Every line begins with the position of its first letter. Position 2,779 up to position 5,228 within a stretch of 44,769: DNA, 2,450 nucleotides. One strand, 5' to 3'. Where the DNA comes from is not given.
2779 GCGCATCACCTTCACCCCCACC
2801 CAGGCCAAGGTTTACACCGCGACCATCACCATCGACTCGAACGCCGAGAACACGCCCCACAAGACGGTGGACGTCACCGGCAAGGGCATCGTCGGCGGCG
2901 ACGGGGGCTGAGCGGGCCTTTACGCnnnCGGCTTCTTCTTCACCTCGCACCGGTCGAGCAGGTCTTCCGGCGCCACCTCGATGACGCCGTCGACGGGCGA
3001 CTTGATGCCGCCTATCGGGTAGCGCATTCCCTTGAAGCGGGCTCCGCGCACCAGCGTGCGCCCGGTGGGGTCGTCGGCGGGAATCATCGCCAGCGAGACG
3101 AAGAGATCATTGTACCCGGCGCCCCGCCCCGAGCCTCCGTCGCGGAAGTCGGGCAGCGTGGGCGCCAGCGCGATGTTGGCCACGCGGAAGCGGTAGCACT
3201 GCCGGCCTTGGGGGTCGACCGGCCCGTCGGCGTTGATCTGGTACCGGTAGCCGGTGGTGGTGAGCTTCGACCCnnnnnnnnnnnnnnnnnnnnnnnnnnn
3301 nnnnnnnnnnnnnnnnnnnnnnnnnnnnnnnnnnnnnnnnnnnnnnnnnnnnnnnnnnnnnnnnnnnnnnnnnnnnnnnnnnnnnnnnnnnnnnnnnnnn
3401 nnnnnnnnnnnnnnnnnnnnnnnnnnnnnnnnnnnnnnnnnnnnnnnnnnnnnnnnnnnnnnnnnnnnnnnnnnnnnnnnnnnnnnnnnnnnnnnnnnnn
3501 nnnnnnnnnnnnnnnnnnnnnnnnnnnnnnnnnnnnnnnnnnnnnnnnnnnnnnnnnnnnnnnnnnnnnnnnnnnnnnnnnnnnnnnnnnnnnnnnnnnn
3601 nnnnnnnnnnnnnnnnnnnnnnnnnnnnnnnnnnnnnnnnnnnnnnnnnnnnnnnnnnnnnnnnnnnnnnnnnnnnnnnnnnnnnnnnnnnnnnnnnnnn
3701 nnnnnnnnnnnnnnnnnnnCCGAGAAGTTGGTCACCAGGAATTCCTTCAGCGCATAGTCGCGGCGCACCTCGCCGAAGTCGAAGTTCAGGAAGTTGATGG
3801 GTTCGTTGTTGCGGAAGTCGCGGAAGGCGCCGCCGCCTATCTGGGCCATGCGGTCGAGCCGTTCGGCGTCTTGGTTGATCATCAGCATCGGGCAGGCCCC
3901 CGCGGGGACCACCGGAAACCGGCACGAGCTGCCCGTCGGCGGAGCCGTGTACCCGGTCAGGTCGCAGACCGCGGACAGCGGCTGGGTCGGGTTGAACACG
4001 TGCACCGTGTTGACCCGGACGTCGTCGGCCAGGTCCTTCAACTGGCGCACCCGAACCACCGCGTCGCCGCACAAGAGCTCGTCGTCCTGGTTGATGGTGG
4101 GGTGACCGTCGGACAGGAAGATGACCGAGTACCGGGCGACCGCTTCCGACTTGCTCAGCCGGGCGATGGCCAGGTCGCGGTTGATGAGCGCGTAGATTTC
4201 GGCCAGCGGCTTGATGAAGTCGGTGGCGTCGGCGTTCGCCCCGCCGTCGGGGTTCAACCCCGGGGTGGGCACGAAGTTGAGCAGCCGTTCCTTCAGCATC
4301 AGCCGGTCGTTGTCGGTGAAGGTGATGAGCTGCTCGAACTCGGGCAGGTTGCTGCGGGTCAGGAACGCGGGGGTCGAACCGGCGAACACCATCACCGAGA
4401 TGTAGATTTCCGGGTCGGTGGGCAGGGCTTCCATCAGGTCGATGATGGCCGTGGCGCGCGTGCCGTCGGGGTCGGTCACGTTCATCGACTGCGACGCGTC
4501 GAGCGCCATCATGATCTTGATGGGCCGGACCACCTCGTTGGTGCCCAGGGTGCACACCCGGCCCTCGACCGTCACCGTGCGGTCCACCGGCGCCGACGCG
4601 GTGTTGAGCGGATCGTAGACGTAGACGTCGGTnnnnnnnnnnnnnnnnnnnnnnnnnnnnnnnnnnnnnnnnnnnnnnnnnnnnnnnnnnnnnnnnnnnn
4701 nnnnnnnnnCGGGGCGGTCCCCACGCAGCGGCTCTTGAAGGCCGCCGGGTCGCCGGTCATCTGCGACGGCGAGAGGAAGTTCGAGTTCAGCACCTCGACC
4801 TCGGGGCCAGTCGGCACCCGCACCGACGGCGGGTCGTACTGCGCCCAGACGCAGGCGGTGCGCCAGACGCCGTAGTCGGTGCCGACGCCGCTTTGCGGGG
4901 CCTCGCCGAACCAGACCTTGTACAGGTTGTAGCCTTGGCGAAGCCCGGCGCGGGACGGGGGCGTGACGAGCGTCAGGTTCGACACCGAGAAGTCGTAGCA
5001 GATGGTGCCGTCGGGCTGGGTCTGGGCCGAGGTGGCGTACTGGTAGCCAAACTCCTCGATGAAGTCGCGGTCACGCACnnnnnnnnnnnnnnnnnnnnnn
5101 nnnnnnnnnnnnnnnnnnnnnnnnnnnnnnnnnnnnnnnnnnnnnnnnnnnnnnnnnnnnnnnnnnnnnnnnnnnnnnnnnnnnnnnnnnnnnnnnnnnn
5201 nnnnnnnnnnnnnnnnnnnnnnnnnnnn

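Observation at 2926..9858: Tandem array of three paralogous VWA + TSP3 lipoproteins sharing a private C-terminal domain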

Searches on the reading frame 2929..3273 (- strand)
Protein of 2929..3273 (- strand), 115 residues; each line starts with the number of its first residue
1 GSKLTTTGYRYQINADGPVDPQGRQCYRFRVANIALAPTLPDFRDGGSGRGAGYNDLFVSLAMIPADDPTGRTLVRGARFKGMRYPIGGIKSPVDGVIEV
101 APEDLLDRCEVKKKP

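Call 31: search_protein_families(library=pfam, proteins=[window:2929-3273:-], max_evalue=10)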
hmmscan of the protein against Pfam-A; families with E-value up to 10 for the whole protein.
window:2929-3273:- (115 aa): 0 families

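Call 47: search_protein_representatives(alignment_id=A3)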
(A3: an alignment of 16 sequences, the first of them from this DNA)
Query: 16 sequences, 116 profile positions. Proteins with E-value up to 0.001 (for the whole library): 231; up to 1e-10: 52; up to 1e-30: 9. The best 150 are listed.
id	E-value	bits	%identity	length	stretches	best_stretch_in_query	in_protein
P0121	6.5e-44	164.9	-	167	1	2-112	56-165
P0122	1.1e-41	157.7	-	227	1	2-111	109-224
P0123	2.7e-41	156.5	-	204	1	2-108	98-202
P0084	4.8e-40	152.4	-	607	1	1-113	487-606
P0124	6.1e-40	152.1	-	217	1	4-110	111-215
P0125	6.7e-40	152.0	-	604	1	2-115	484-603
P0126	6.7e-38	145.5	-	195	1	3-112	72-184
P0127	2.6e-37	143.6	-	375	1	2-110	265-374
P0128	1.1e-33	132.0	-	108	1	8-108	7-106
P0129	9.3e-29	116.0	-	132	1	3-110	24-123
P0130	1.4e-27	112.3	-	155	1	23-113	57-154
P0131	7.0e-26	106.8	-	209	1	2-109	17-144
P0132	1.9e-25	105.4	-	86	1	30-111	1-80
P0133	7.6e-25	103.4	-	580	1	2-109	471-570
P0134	4.0e-22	94.7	-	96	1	36-114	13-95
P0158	1.4e-12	63.9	-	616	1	5-106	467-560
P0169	6.9e-11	58.4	-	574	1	3-106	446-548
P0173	1.2e-10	57.7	-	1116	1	2-106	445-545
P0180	2.3e-10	56.7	-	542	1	3-108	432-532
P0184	3.2e-10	56.3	-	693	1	16-106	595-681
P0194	1.8e-09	53.9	-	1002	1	3-99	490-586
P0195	2.2e-09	53.6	-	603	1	2-106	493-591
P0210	1.1e-08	51.3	-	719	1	3-103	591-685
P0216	2.2e-08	50.3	-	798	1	18-108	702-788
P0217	3.0e-08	49.9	-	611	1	1-107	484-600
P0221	4.6e-08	49.3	-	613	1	2-106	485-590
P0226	9.3e-08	48.3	-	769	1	5-103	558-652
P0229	1.2e-07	47.9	-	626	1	5-107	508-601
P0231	1.6e-07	47.6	-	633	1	18-105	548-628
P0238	3.9e-07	46.3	-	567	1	2-103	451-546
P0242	6.2e-07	45.7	-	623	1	15-104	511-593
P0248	9.7e-07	45.1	-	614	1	4-108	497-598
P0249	1.0e-06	45.0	-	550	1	2-105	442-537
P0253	1.5e-06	44.5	-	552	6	82-108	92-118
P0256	2.1e-06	44.0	-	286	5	42-76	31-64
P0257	2.2e-06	43.9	-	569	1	2-104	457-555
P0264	4.1e-06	43.1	-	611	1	3-107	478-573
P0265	4.3e-06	43.0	-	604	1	14-105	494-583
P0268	6.5e-06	42.4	-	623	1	3-101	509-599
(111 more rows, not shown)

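Call 51: list_cluster_members(proteins=[P0158, P0169, P0173, P0180, P0184, P0194, P0195, P0216, P0248, P0231])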
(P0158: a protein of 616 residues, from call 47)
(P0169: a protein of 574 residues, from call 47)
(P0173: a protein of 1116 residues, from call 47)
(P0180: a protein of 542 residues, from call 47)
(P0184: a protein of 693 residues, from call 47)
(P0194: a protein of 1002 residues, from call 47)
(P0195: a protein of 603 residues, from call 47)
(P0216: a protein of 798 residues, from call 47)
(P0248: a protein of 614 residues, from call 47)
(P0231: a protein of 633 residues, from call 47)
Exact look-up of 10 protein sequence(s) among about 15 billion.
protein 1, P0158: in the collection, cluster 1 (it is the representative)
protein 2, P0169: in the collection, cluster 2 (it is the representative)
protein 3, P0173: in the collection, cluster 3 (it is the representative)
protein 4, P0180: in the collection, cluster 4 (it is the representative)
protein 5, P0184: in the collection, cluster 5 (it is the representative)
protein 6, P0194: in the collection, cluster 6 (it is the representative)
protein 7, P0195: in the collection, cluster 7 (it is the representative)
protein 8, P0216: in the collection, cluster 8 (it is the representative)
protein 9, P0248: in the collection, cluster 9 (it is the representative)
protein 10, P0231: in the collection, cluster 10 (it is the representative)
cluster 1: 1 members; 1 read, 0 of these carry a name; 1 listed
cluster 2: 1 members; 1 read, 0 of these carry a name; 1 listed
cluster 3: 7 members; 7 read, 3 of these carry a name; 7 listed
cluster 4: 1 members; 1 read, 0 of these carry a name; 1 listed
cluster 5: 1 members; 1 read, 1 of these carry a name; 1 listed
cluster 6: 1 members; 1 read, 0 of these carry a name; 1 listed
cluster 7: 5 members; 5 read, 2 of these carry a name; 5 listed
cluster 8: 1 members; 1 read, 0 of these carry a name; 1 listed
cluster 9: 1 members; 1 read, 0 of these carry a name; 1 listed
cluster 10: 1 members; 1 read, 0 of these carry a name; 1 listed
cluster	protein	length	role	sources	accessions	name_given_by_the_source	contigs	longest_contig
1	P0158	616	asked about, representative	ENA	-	-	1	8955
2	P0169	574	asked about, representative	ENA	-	-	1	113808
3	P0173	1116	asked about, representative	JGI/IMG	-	hypothetical protein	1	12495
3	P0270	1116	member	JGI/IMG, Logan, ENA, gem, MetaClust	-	\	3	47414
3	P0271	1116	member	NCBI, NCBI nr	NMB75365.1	MAG: VWA domain-containing protein [Myxococcales bacterium] | VWA domain-containing protein [Myxococcales bacterium]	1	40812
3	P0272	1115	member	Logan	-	-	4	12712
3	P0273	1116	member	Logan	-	-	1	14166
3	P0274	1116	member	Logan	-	-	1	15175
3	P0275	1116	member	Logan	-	-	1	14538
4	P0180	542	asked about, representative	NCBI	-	-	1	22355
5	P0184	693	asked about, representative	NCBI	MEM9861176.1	MAG: VWA domain-containing protein [Myxococcota bacterium]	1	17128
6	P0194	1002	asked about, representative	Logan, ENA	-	-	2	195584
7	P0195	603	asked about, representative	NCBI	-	-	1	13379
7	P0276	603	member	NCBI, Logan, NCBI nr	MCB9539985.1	MAG: VWA domain-containing protein [Myxococcales bacterium] | VWA domain-containing protein [Myxococcales bacterium]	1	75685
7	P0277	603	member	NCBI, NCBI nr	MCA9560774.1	MAG: VWA domain-containing protein [Myxococcales bacterium] | VWA domain-containing protein [Myxococcales bacterium]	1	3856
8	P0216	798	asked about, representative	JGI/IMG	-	-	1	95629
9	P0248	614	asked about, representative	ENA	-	-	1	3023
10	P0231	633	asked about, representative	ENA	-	-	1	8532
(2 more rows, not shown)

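Call 69: find_encoding_contigs(protein=P0276, flank=10000, max_places=2)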
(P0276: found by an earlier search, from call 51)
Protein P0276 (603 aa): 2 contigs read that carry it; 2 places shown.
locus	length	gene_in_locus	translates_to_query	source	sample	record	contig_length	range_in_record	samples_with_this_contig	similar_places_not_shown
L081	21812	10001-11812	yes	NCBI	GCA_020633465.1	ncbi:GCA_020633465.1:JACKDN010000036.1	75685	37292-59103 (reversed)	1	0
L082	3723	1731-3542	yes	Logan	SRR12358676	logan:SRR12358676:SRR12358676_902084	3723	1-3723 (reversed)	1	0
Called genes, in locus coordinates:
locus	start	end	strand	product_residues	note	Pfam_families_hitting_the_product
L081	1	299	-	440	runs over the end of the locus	-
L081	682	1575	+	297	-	-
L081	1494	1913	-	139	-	-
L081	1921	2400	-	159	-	PF02472:ExbD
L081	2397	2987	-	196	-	PF02472:ExbD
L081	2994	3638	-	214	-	PF01618:MotA_ExbB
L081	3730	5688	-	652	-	PF18884:TSP3_bac (faint)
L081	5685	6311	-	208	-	-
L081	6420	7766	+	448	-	PF02412:TSP_3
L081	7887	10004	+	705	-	PF13519:VWA_2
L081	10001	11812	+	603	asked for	PF13519:VWA_2, PF18884:TSP3_bac (weak)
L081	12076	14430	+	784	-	-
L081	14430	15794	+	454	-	-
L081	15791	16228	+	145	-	-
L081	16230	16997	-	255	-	PF23023:Anti-Pycsar_Apyc1 (faint), PF00753:Lactamase_B, PF12706:Lactamase_B_2 (weak)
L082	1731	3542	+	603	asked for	PF13519:VWA_2, PF18884:TSP3_bac (weak)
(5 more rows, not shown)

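Call 79: search_solved_structures(query=A3, max_evalue=10)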
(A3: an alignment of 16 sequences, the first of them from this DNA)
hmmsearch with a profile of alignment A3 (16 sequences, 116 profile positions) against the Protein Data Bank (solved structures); distinct sequences matched with E-value up to 10: 3.
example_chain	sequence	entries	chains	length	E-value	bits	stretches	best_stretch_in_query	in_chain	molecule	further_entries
3s3y_A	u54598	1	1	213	0.006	19.9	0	87-113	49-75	TANDEM CYANOVIRIN-N DIMER CVN2L0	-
3s3z_A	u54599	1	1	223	0.0067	19.8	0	87-113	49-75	Tandem Cyanovirin-N Dimer CVN2L10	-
5eqw_A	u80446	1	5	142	1.5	12.2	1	37-68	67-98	Putative major coat protein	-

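Call 80: search_protein_families(library=pfam, proteins=[P0173, P0194, P0216, P0226, P0210, P0184, P0253, P0256], max_evalue=0.001)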
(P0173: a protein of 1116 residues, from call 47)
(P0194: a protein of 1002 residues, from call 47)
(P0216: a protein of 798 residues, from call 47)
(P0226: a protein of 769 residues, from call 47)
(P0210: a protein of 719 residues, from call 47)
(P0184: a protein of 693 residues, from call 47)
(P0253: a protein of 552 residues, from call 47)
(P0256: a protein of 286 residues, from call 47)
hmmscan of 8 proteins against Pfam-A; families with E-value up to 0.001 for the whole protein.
P0173 (1116 aa): 2 families
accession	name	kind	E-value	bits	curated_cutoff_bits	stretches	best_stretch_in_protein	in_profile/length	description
PF13519.12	VWA_2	-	9.9e-07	29.8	27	1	61-192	1-106/107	von Willebrand factor type A domain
PF18884.5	TSP3_bac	-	2.5e-05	24.5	25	0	310-328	1-19/22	Bacterial TSP3 repeat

P0194 (1002 aa): 1 family
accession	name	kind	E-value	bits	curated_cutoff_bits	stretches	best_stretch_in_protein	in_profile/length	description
PF13519.12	VWA_2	-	2.5e-10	41.4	27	1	92-218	1-106/107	von Willebrand factor type A domain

P0216 (798 aa): 2 families
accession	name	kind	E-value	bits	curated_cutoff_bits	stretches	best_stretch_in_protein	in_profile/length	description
PF13519.12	VWA_2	-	7.2e-08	33.5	27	1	75-208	1-106/107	von Willebrand factor type A domain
PF00092.34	VWA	-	8.9e-07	29.7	23.8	1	75-244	2-139/174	von Willebrand factor type A domain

P0226 (769 aa): 2 families
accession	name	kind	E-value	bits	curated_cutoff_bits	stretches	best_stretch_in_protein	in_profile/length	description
PF13519.12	VWA_2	-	1.3e-05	26.2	27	1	70-164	2-91/107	von Willebrand factor type A domain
PF00092.34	VWA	-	0.0005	20.8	23.8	1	69-194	2-115/174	von Willebrand factor type A domain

P0210 (719 aa): 2 families
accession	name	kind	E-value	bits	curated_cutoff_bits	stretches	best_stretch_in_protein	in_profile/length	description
PF18884.5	TSP3_bac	-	1.4e-10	41.3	25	1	412-433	1-22/22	Bacterial TSP3 repeat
PF13519.12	VWA_2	-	1.2e-07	32.7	27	1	61-163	1-93/107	von Willebrand factor type A domain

P0184 (693 aa): 2 families
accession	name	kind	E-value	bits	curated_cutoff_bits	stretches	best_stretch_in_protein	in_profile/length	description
PF13519.12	VWA_2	-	2.3e-07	31.9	27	1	57-189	1-106/107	von Willebrand factor type A domain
PF00092.34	VWA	-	1.4e-05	25.8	23.8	1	57-203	2-128/174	von Willebrand factor type A domain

P0253 (552 aa): 4 families
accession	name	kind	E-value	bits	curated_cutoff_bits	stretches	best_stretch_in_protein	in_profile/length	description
PF12032.13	CLIP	-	1e-09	38.9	20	0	185-203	5-23/54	Regulatory CLIP domain of proteinases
PF21957.2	Zn_ribbon_16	-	1.2e-05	25.6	27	0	395-412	38-55/65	Zinc beta-ribbon finger, putative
PF03106.21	WRKY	-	2.7e-05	24.7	21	0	126-153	25-54/59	WRKY DNA -binding domain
PF23086.1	Tudor_Coilin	-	0.0002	22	27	0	367-406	7-46/105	Coilin, C-terminal Tudor domain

P0256 (286 aa): 0 families

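Call 92: list_cluster_members(proteins=[P0264, P0265, P0268, P0257, P0249, P0242, P0238, P0229, P0221, P0217])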
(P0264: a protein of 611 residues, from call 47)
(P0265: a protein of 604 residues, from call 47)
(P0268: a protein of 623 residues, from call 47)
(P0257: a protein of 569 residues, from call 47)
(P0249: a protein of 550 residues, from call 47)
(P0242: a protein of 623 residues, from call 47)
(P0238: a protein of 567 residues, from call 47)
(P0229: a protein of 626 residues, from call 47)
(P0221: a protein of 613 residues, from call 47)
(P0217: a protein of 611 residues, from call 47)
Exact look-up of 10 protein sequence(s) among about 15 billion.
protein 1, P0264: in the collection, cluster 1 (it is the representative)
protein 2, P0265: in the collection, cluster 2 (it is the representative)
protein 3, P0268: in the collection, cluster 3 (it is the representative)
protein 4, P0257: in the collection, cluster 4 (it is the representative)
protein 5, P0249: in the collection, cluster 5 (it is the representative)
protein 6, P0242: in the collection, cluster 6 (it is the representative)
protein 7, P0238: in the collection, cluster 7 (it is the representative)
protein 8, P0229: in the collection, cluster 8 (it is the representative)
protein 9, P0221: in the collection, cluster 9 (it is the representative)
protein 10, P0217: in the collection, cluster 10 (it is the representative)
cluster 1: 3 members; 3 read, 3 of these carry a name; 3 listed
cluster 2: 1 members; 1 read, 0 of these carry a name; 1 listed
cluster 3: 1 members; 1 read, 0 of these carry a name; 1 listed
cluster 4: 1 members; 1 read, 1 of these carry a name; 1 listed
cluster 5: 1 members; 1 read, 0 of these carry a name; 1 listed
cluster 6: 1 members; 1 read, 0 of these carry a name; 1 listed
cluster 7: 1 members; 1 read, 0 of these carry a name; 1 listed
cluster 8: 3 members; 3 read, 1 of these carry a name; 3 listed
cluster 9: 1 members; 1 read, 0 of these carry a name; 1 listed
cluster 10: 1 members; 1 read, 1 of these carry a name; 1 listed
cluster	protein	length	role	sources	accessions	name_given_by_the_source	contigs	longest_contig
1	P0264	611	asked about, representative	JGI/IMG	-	hypothetical protein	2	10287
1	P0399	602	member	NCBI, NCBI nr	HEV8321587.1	MAG TPA: hypothetical protein VG389_08235 [Myxococcota bacterium] | hypothetical protein [Myxococcota bacterium]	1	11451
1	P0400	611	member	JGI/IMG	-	hypothetical protein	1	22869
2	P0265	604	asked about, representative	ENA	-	-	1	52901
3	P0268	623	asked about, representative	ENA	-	-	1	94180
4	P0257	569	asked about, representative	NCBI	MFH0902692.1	MAG: VWA domain-containing protein [Pseudomonadota bacterium]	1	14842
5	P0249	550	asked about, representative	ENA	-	-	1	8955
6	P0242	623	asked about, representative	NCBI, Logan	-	-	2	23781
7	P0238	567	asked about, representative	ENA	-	-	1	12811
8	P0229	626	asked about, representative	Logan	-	-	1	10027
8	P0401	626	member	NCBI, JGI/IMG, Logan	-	hypothetical protein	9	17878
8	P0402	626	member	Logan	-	-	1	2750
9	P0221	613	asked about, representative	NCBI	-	-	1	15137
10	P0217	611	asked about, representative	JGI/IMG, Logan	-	uncharacterized protein YegL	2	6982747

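Call 93: find_encoding_contigs(protein=P0217, flank=10000, max_places=1)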
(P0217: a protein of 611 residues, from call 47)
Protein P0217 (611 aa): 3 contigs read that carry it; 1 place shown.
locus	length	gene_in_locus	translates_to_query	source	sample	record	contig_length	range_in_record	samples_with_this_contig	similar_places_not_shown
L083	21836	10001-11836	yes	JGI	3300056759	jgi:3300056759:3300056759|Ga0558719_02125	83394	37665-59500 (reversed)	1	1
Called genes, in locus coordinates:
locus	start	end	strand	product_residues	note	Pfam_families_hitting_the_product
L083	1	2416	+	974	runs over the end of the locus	-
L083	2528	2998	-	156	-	-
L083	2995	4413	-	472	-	-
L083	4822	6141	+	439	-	PF02412:TSP_3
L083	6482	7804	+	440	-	PF02412:TSP_3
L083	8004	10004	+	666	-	PF18884:TSP3_bac (faint)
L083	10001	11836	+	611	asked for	PF13519:VWA_2, PF18884:TSP3_bac (weak)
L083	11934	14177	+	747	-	-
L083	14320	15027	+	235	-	-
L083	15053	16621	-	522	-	PF16697:Yop-YscD_cpl, PF00498:FHA, PF13191:AAA_16, PF00158:Sigma54_activat, PF14532:Sigma54_activ_2, PF00004:AAA (faint), PF07728:AAA_5, PF25601:AAA_lid_14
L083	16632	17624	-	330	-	PF00389:2-Hacid_dh, PF02826:2-Hacid_dh_C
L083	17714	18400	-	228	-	PF00702:Hydrolase, PF13419:HAD_2, PF13242:Hydrolase_like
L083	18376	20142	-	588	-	PF03321:GH3, PF23571:GH3_M, PF23572:GH3_C (weak)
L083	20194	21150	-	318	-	-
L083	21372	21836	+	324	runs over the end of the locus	-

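Call 94: find_encoding_contigs(protein=P0271, flank=10000, max_places=1)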
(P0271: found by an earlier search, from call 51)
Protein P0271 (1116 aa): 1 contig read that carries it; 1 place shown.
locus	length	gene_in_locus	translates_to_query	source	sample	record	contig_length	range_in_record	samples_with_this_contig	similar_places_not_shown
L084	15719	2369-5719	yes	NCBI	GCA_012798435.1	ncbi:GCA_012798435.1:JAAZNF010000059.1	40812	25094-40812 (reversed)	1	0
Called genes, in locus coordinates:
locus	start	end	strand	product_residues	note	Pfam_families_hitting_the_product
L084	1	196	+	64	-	?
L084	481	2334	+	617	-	PF13519:VWA_2 (weak), PF18884:TSP3_bac (weak)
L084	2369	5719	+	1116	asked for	PF13519:VWA_2 (weak), PF18884:TSP3_bac (faint)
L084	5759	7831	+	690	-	PF04151:PPC (faint)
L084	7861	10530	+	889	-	PF18884:TSP3_bac (faint)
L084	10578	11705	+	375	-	-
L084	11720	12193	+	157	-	-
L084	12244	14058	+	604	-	-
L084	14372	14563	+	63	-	-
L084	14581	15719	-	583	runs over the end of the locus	PF13715:CarbopepD_reg_2 (faint), PF13620:CarboxypepD_reg (faint)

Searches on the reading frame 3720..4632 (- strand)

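Call 31: search_protein_families(library=pfam, proteins=[window:3720-4632:-], max_evalue=10)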
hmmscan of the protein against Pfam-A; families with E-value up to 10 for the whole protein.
window:3720-4632:- (304 aa): 2 families
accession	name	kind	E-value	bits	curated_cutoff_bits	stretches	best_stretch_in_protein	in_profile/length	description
PF13519.12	VWA_2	-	0.0073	17.4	27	1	40-90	1-51/107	von Willebrand factor type A domain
PF24680.1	SH3_Hsr9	-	0.047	13.9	27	1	146-176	2-32/116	Hsr-9 Tudor domain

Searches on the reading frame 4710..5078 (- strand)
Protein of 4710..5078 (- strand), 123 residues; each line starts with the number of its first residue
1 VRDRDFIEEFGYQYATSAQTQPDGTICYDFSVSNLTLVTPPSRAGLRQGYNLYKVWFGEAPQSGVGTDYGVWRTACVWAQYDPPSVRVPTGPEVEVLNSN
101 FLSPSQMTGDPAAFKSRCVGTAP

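Call 31: search_protein_families(library=pfam, proteins=[window:4710-5078:-], max_evalue=10)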
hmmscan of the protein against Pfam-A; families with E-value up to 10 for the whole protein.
window:4710-5078:- (123 aa): 0 families
